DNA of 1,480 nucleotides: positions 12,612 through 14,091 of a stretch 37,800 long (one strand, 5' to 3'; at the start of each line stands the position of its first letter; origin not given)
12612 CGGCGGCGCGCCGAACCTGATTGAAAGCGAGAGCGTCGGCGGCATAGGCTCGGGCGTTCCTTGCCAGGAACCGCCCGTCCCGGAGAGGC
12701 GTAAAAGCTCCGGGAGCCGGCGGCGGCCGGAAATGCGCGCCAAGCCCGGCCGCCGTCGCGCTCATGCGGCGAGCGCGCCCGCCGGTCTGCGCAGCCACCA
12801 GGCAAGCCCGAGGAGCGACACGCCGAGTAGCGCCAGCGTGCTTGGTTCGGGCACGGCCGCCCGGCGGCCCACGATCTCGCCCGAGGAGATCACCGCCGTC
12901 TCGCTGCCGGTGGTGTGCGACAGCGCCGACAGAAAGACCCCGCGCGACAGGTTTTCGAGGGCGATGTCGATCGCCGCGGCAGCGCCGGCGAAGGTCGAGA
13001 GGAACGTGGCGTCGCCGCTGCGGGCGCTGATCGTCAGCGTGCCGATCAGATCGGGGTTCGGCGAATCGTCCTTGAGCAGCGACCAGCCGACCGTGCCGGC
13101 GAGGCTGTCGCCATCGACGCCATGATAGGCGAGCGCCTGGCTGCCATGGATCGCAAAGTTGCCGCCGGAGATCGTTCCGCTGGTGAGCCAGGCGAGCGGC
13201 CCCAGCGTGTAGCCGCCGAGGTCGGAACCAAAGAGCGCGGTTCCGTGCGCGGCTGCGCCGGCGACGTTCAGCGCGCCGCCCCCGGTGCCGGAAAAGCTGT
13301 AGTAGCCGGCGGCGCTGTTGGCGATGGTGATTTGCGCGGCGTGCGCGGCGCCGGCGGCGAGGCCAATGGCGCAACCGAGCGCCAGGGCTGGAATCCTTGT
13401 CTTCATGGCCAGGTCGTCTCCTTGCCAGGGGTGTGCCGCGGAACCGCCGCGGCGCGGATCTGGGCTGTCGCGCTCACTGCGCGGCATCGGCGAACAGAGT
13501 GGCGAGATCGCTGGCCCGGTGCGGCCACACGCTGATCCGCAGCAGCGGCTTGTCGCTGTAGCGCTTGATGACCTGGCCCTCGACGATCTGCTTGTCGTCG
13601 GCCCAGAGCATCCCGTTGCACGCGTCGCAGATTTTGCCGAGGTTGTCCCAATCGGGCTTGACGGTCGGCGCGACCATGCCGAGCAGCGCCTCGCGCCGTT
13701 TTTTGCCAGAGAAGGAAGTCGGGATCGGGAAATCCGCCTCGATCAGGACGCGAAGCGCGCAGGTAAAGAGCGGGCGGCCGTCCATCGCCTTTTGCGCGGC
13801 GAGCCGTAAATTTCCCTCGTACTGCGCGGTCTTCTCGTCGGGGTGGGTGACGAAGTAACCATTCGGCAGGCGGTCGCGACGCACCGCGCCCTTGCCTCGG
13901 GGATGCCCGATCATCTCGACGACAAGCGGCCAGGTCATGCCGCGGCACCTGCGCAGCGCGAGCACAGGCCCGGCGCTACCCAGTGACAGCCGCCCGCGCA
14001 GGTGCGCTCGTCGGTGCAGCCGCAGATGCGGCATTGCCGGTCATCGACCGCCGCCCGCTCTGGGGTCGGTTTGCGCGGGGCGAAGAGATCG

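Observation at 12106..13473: Phage-borne PEP-CTERM protein in a terminator-bounded two-gene moron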

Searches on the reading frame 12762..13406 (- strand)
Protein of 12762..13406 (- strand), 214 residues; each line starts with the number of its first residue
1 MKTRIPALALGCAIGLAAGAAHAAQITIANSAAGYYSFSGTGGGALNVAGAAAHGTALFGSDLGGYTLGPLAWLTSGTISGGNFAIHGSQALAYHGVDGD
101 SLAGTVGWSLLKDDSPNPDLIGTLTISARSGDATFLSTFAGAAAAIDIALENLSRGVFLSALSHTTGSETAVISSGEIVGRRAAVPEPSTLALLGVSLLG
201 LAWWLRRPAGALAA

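Call 4: search_protein_families(library=ncbifam, proteins=[window:12762-13404:-], max_evalue=1)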
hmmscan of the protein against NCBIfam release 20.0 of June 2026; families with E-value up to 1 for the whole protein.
window:12762-13404:- (214 aa): 0 families

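Call 5: search_protein_families(library=pfam, proteins=[window:12762-13404:-], max_evalue=1)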
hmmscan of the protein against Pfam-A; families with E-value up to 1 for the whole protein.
window:12762-13404:- (214 aa): 0 families

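Call 14: find_homologous_proteins(query=window:12762-13404:-, max_evalue=0.001)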
Query window:12762-13404:-: 8000 candidates shared short words with the query, none scored E <= 0.001.

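Call 20: find_related_loci(query=window:12762-13404:-, collection=viral_contigs, flank=10000)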
Query window:12762-13404:- (214 aa) in viral_contigs; peptide patterns used: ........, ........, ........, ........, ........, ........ (x = any residue, [..] = any of these).
31 stretches matched a pattern, but none encodes a relative of the query by tblastn (E <= 1e-3).

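Call 24: find_homologous_proteins(query=window:12762-13406:-, max_evalue=0.001)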
Query window:12762-13406:- (214 aa): 2 proteins with E <= 0.001 among 8000 candidates.
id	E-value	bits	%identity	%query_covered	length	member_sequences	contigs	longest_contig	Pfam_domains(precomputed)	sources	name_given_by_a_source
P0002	3.5e-126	437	100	100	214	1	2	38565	PF07589.17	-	-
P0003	6.3e-70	253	70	78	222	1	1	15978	PF07589.17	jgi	jgi:hypothetical protein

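Call 25: search_protein_families(library=ncbifam, proteins=[window:12762-13406:-], max_evalue=1)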
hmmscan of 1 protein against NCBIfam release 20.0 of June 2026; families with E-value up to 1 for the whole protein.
window:12762-13406:- (214 aa): 13 families
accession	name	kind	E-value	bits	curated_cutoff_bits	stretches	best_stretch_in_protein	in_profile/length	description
NF038125.1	PEP_CTERM_THxN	subfamily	1.6e-07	31.1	85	1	167-207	206-245/246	THxN family PEP-CTERM protein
NF033554.9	floc_PepA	equivalog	2.3e-06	27.6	80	1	73-207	147-259/261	flocculation-associated PEP-CTERM protein PepA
NF041538.1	PEP_EDSA_1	subfamily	3.4e-05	23.6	100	1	182-207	282-306/307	EDSAP-1 family PEP-CTERM protein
TIGR02595.1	PEP_CTERM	domain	0.00014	22.5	16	1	185-207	1-22/24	PEP-CTERM sorting domain-containing protein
NF038129.1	PEP_NF038129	equivalog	0.00095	19.1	65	1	161-207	145-193/194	NF038129 family PEP-CTERM protein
NF041927.1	Xrt_dep_XDP1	equivalog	0.0022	18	125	1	183-207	217-241/242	exosortase-dependent surface protein XDP1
NF038120.1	PEP_CTERM_QFxxD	subfamily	0.0045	16.9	80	1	182-203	190-211/215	NF038120 family PEP-CTERM protein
NF033947.0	PEP-cistern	hypoth_equivalog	0.0054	16.5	60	1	176-207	164-195/195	cistern family PEP-CTERM protein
NF038124.1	PEP_CTERM_TLD_A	exception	0.0066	16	100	1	183-207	209-233/235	PEP_CTERM-anchored TLD domain-containing protein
NF038118.1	PEP_CTERM_CCXG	equivalog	0.01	15.5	90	1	182-207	173-198/199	CCXG family PEP-CTERM protein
NF038126.1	PEP_CTERM_FxDxF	subfamily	0.021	15.1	50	1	153-207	112-164/165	FxDxF family PEP-CTERM protein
TIGR03778.1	VPDSG_CTERM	subfamily_domain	0.022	14.9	22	1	189-207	6-24/24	VPDSG-CTERM sorting domain-containing protein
NF038119.1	PEP_CTERM_MHFG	equivalog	0.12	12.7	100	1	175-207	226-258/260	MHFG family PEP-CTERM protein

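Call 26: find_encoding_contigs(protein=P0003, flank=10000, max_places=6)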
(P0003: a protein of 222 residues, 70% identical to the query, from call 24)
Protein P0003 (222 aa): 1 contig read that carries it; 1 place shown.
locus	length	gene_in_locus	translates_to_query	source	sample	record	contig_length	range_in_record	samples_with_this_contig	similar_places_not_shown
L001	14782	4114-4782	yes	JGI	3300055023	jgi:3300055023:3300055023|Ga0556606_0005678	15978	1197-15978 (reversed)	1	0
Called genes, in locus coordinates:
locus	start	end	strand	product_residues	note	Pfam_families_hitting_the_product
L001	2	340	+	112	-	?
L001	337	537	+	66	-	-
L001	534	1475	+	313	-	-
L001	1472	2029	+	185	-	PF13392:HNH_3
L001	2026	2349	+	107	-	PF01726:LexA_DNA_bind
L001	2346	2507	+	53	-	-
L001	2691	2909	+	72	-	-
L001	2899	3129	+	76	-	-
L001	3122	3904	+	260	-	PF04404:ERF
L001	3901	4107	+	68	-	-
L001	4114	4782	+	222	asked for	PF07589:PEP_exosort_dom (weak)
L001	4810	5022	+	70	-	-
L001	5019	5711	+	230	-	PF09588:YqaJ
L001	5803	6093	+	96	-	-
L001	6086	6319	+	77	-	-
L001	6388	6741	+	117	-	-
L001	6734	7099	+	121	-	-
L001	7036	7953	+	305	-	PF00589:Phage_integrase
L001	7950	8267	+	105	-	PF04447:dATP-dGTP_PPHyd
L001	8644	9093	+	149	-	-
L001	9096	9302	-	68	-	-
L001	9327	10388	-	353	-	-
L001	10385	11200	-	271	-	-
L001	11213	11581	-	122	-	-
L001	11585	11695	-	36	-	-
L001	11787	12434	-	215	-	PF08924:Rv2525c_GlyHyd-like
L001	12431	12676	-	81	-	-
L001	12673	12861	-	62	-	-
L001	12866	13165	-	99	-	-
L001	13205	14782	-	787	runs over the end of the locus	-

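Call 27: find_encoding_contigs(protein=P0002, flank=10000, max_places=6)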
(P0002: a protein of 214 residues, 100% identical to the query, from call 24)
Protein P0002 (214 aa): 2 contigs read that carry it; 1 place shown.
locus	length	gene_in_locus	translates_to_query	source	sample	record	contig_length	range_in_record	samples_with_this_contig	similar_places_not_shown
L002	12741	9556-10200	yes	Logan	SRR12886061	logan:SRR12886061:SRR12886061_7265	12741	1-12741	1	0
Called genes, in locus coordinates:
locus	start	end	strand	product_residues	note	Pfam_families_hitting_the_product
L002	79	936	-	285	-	PF00589:Phage_integrase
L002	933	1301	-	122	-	-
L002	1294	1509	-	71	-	-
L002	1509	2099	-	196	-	-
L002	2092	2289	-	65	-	-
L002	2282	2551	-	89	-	-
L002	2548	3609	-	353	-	PF03837:RecT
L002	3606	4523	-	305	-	PF09588:YqaJ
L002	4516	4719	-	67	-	-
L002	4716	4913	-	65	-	-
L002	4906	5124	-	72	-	-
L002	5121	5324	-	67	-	-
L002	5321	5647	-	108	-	-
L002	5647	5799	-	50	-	-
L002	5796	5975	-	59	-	-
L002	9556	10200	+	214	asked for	PF07589:PEP_exosort_dom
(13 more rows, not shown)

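Call 32: find_related_loci(query=A1, collection=genome_contigs, flank=10000)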
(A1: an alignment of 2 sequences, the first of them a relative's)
Query A1 (214 aa) in genome_contigs; peptide patterns used: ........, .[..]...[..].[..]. (x = any residue, [..] = any of these).
40 stretches matched a pattern, but none encodes a relative of the query by tblastn (E <= 1e-3).

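Call 33: find_related_loci(query=A1, collection=viral_contigs, flank=10000)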
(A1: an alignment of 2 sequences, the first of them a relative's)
Query A1 (214 aa) in viral_contigs; peptide patterns used: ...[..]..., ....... (x = any residue, [..] = any of these).
41 stretches matched a pattern, but none encodes a relative of the query by tblastn (E <= 1e-3).

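Call 34: find_related_loci(query=A1, collection=metagenome_contigs, flank=10000)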
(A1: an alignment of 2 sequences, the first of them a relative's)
Query A1 (214 aa) in metagenome_contigs; peptide patterns used: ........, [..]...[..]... (x = any residue, [..] = any of these).
249 stretches matched a pattern, but none encodes a relative of the query by tblastn (E <= 1e-3).

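Call 36: search_protein_families(library=phrogs, proteins=[window:12762-13406:-], max_evalue=0.01)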
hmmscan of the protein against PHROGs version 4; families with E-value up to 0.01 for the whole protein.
window:12762-13406:- (214 aa): 0 families

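Call 48: search_solved_structures(query=A1, max_evalue=1)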
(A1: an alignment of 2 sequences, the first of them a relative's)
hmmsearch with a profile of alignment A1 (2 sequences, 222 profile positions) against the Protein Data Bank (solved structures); distinct sequences matched with E-value up to 1: 13.
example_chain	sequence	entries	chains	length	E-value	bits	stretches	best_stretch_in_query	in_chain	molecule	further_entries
13ri_A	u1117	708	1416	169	0.75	12.4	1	30-93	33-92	Non-structural protein 3 | Papain-like protease nsp3 | Replicase polyprotein 1ab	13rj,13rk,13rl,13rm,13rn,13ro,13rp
7kg3_A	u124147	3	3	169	0.76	12.3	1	30-93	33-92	Non-structural protein 3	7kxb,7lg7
7tx4_A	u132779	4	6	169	0.76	12.3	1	30-93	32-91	Papain-like protease nsp3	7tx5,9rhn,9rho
6vxs_A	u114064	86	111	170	0.77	12.3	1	30-93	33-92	Non-structural protein 3 | Papain-like protease nsp3 | Papain-like protease Non-structural protein 3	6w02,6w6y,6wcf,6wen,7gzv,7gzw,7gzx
8tv6_A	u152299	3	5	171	0.78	12.3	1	30-93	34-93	Papain-like protease nsp3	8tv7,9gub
6wey_A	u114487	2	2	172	0.79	12.3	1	30-93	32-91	Non-structural protein 3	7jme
5rvj_A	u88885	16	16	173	0.79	12.3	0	30-93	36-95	Non-structural protein 3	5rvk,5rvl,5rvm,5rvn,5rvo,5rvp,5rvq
6ywk_A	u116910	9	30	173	0.79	12.3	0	30-93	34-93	NSP3 macrodomain | Papain-like protease nsp3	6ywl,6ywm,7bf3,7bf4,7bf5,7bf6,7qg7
7c33_A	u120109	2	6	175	0.81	12.2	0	30-93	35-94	Non-structural protein 3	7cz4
6woj_A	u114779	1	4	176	0.83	12.2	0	30-93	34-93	Non-structural protein 3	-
6z5t_A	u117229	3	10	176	0.83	12.2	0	30-93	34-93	Replicase polyprotein 1ab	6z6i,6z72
8azc_A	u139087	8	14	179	0.86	12.2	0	30-93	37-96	Papain-like protease nsp3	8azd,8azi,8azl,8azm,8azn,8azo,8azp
8sh6_A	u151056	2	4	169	0.95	12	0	31-93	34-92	Papain-like protease nsp3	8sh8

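Call 53: search_dna_similar(query=window:12762-13406:-, collection=phages, mode=protein, max_evalue=10, max_rows=15)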
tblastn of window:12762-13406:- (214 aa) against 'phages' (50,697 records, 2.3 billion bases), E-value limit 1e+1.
No match.

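Call 57: predict_structure(alignment_id=A1)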
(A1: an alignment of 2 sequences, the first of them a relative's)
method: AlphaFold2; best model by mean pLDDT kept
length: 214 residues; sequences in the alignment: 2
mean_pLDDT: 40.2   pTM: 0.35
mean pLDDT of the five models: 40.2, 39.3, 38.3, 37.7, 34.7
residues with pLDDT >= 90: 0; 70-90: 0; 50-70: 38; < 50: 176
segments of 3 or more residues with pLDDT < 50: 1-60, 68-86, 111-195
pLDDT, mean of each block of 10 residues (from residue 1): 34 29 24 35 38 39 48 40 45 57 52 42 45 43 41 35 28 26 35 50 56 45
secondary structure, 60 per line:
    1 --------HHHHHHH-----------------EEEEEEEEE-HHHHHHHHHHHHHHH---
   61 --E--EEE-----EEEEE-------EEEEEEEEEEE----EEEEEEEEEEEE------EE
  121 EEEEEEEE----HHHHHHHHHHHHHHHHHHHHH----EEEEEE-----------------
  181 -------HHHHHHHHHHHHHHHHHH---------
elements in order: H9-15 E33-41 H43-57 E66-68 E74-78 E86-96 E101-112 E119-128 H133-153 E158-163 H188-205

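Call 87: search_protein_families(library=ncbifam, proteins=[P0003], max_evalue=0.001)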
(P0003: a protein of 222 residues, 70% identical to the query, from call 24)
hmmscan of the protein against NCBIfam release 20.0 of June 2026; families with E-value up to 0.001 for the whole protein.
P0003 (222 aa): 8 families
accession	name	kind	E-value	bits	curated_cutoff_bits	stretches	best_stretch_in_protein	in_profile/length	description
NF038125.1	PEP_CTERM_THxN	subfamily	1.9e-06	27.7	85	1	187-213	220-245/246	THxN family PEP-CTERM protein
NF041538.1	PEP_EDSA_1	subfamily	2.2e-06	27.6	100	1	187-216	281-307/307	EDSAP-1 family PEP-CTERM protein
NF033554.9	floc_PepA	equivalog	2.3e-05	24.4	80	1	84-216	154-260/261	flocculation-associated PEP-CTERM protein PepA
NF038129.1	PEP_NF038129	equivalog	0.00019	21.4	65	1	164-215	143-193/194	NF038129 family PEP-CTERM protein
NF041927.1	Xrt_dep_XDP1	equivalog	0.00044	20.3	125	1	189-215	217-241/242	exosortase-dependent surface protein XDP1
TIGR02595.1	PEP_CTERM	domain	0.0005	20.7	16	1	191-216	1-23/24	PEP-CTERM sorting domain-containing protein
NF038120.1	PEP_CTERM_QFxxD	subfamily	0.00059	19.8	80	1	188-210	190-212/215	NF038120 family PEP-CTERM protein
NF038124.1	PEP_CTERM_TLD_A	exception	0.0007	19.2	100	0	171-215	191-235/235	PEP_CTERM-anchored TLD domain-containing protein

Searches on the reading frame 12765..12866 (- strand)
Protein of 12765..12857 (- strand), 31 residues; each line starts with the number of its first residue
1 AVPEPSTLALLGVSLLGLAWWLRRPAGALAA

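Call 7: search_protein_families(library=ncbifam, proteins=[window:12765-12857:-, window:12783-12866:-], max_evalue=10)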
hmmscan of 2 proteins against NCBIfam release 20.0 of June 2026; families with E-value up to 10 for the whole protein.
seq(31 aa): 17 families
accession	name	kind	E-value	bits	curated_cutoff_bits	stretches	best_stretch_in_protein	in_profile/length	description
NF041538.1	PEP_EDSA_1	subfamily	8.2e-07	29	100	1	2-24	284-306/307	EDSAP-1 family PEP-CTERM protein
TIGR02595.1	PEP_CTERM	domain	1.4e-06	28.7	16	1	2-24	1-22/24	PEP-CTERM sorting domain-containing protein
NF038125.1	PEP_CTERM_THxN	subfamily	1.5e-06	28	85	1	2-24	223-245/246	THxN family PEP-CTERM protein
NF033554.9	floc_PepA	equivalog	2.7e-06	27.4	80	1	1-24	236-259/261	flocculation-associated PEP-CTERM protein PepA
NF038129.1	PEP_NF038129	equivalog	3.6e-05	23.7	65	1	1-24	170-193/194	NF038129 family PEP-CTERM protein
NF041927.1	Xrt_dep_XDP1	equivalog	0.00025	21.1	125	1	2-24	219-241/242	exosortase-dependent surface protein XDP1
NF038124.1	PEP_CTERM_TLD_A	exception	0.0011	18.6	100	1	1-24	210-233/235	PEP_CTERM-anchored TLD domain-containing protein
TIGR03778.1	VPDSG_CTERM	subfamily_domain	0.0014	18.7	22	1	6-24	6-24/24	VPDSG-CTERM sorting domain-containing protein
NF038120.1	PEP_CTERM_QFxxD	subfamily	0.0015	18.4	80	1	1-20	192-211/215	NF038120 family PEP-CTERM protein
NF038118.1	PEP_CTERM_CCXG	equivalog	0.0026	17.4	90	1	1-24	175-198/199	CCXG family PEP-CTERM protein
NF033947.0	PEP-cistern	hypoth_equivalog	0.0087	15.8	60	1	1-24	172-195/195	cistern family PEP-CTERM protein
NF038126.1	PEP_CTERM_FxDxF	subfamily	0.022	15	50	1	1-24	141-164/165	FxDxF family PEP-CTERM protein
TIGR01167.1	LPXTG_anchor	domain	0.04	14.6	15.9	1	6-23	11-31/34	LPXTG cell wall anchor domain-containing protein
TIGR04155.1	cyano_PEP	subfamily_domain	0.056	13.2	21.6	1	2-24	1-22/27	PEP-CTERM sorting domain-containing protein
NF038119.1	PEP_CTERM_MHFG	equivalog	0.061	13.6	100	1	1-24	235-258/260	MHFG family PEP-CTERM protein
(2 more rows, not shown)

seq(28 aa): 17 families
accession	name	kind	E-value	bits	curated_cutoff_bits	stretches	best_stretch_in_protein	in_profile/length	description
NF041538.1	PEP_EDSA_1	subfamily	1.6e-07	31.3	100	1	3-27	283-306/307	EDSAP-1 family PEP-CTERM protein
NF038125.1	PEP_CTERM_THxN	subfamily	2.5e-07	30.5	85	1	3-27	221-245/246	THxN family PEP-CTERM protein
NF033554.9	floc_PepA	equivalog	9.7e-07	28.8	80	1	3-27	235-259/261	flocculation-associated PEP-CTERM protein PepA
TIGR02595.1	PEP_CTERM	domain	1.5e-06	28.6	16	1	5-27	1-22/24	PEP-CTERM sorting domain-containing protein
NF038129.1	PEP_NF038129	equivalog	9.3e-06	25.6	65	1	3-27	169-193/194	NF038129 family PEP-CTERM protein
NF041927.1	Xrt_dep_XDP1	equivalog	8.3e-05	22.7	125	1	3-27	217-241/242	exosortase-dependent surface protein XDP1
NF038120.1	PEP_CTERM_QFxxD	subfamily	0.00028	20.8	80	1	3-23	191-211/215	NF038120 family PEP-CTERM protein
NF038118.1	PEP_CTERM_CCXG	equivalog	0.00034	20.3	90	1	2-27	173-198/199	CCXG family PEP-CTERM protein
NF038124.1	PEP_CTERM_TLD_A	exception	0.00035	20.2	100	1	3-27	209-233/235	PEP_CTERM-anchored TLD domain-containing protein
TIGR03778.1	VPDSG_CTERM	subfamily_domain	0.0014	18.7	22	1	9-27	6-24/24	VPDSG-CTERM sorting domain-containing protein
NF033947.0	PEP-cistern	hypoth_equivalog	0.0024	17.6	60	1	3-27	171-195/195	cistern family PEP-CTERM protein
NF038126.1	PEP_CTERM_FxDxF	subfamily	0.0047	17.2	50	1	3-27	140-164/165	FxDxF family PEP-CTERM protein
NF038119.1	PEP_CTERM_MHFG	equivalog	0.016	15.6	100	1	3-27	234-258/260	MHFG family PEP-CTERM protein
NF038130.1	PEP_NF038130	equivalog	0.018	14.7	60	1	3-22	261-279/283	NF038130 family PEP-CTERM protein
TIGR01167.1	LPXTG_anchor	domain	0.037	14.7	15.9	1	9-26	11-31/34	LPXTG cell wall anchor domain-containing protein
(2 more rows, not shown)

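Call 8: search_protein_families(library=pfam, proteins=[window:12765-12857:-, window:12783-12866:-], max_evalue=10)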
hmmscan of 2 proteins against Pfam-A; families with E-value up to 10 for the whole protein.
seq(31 aa): 2 families
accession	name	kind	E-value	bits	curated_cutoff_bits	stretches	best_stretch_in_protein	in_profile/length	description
PF07589.16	PEP-CTERM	-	4.3e-09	36.5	20.7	1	1-24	1-24/24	PEP-CTERM motif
PF18205.6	VPDSG-CTERM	-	0.0012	19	25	1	6-24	7-25/26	VPDSG-CTERM motif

seq(28 aa): 2 families
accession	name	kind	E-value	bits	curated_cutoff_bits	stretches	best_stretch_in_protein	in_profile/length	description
PF07589.16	PEP-CTERM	-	2.6e-09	37.2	20.7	1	4-27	1-24/24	PEP-CTERM motif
PF18205.6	VPDSG-CTERM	-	0.0011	19.1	25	1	9-27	7-25/26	VPDSG-CTERM motif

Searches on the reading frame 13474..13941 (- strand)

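Call 4: search_protein_families(library=ncbifam, proteins=[window:13474-13941:-], max_evalue=1)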
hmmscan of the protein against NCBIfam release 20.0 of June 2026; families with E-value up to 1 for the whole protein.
window:13474-13941:- (155 aa): 0 families

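Call 5: search_protein_families(library=pfam, proteins=[window:13474-13941:-], max_evalue=1)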
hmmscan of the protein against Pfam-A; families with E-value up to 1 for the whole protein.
window:13474-13941:- (155 aa): 2 families
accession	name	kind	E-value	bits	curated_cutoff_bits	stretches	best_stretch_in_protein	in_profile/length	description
PF05866.16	RusA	-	4.3e-22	79.5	22.8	1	28-138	17-123/124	Endodeoxyribonuclease RusA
PF18860.6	AbiJ_NTD3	-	0.15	11.9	32.5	1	86-128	88-130/167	AbiJ N-terminal domain 3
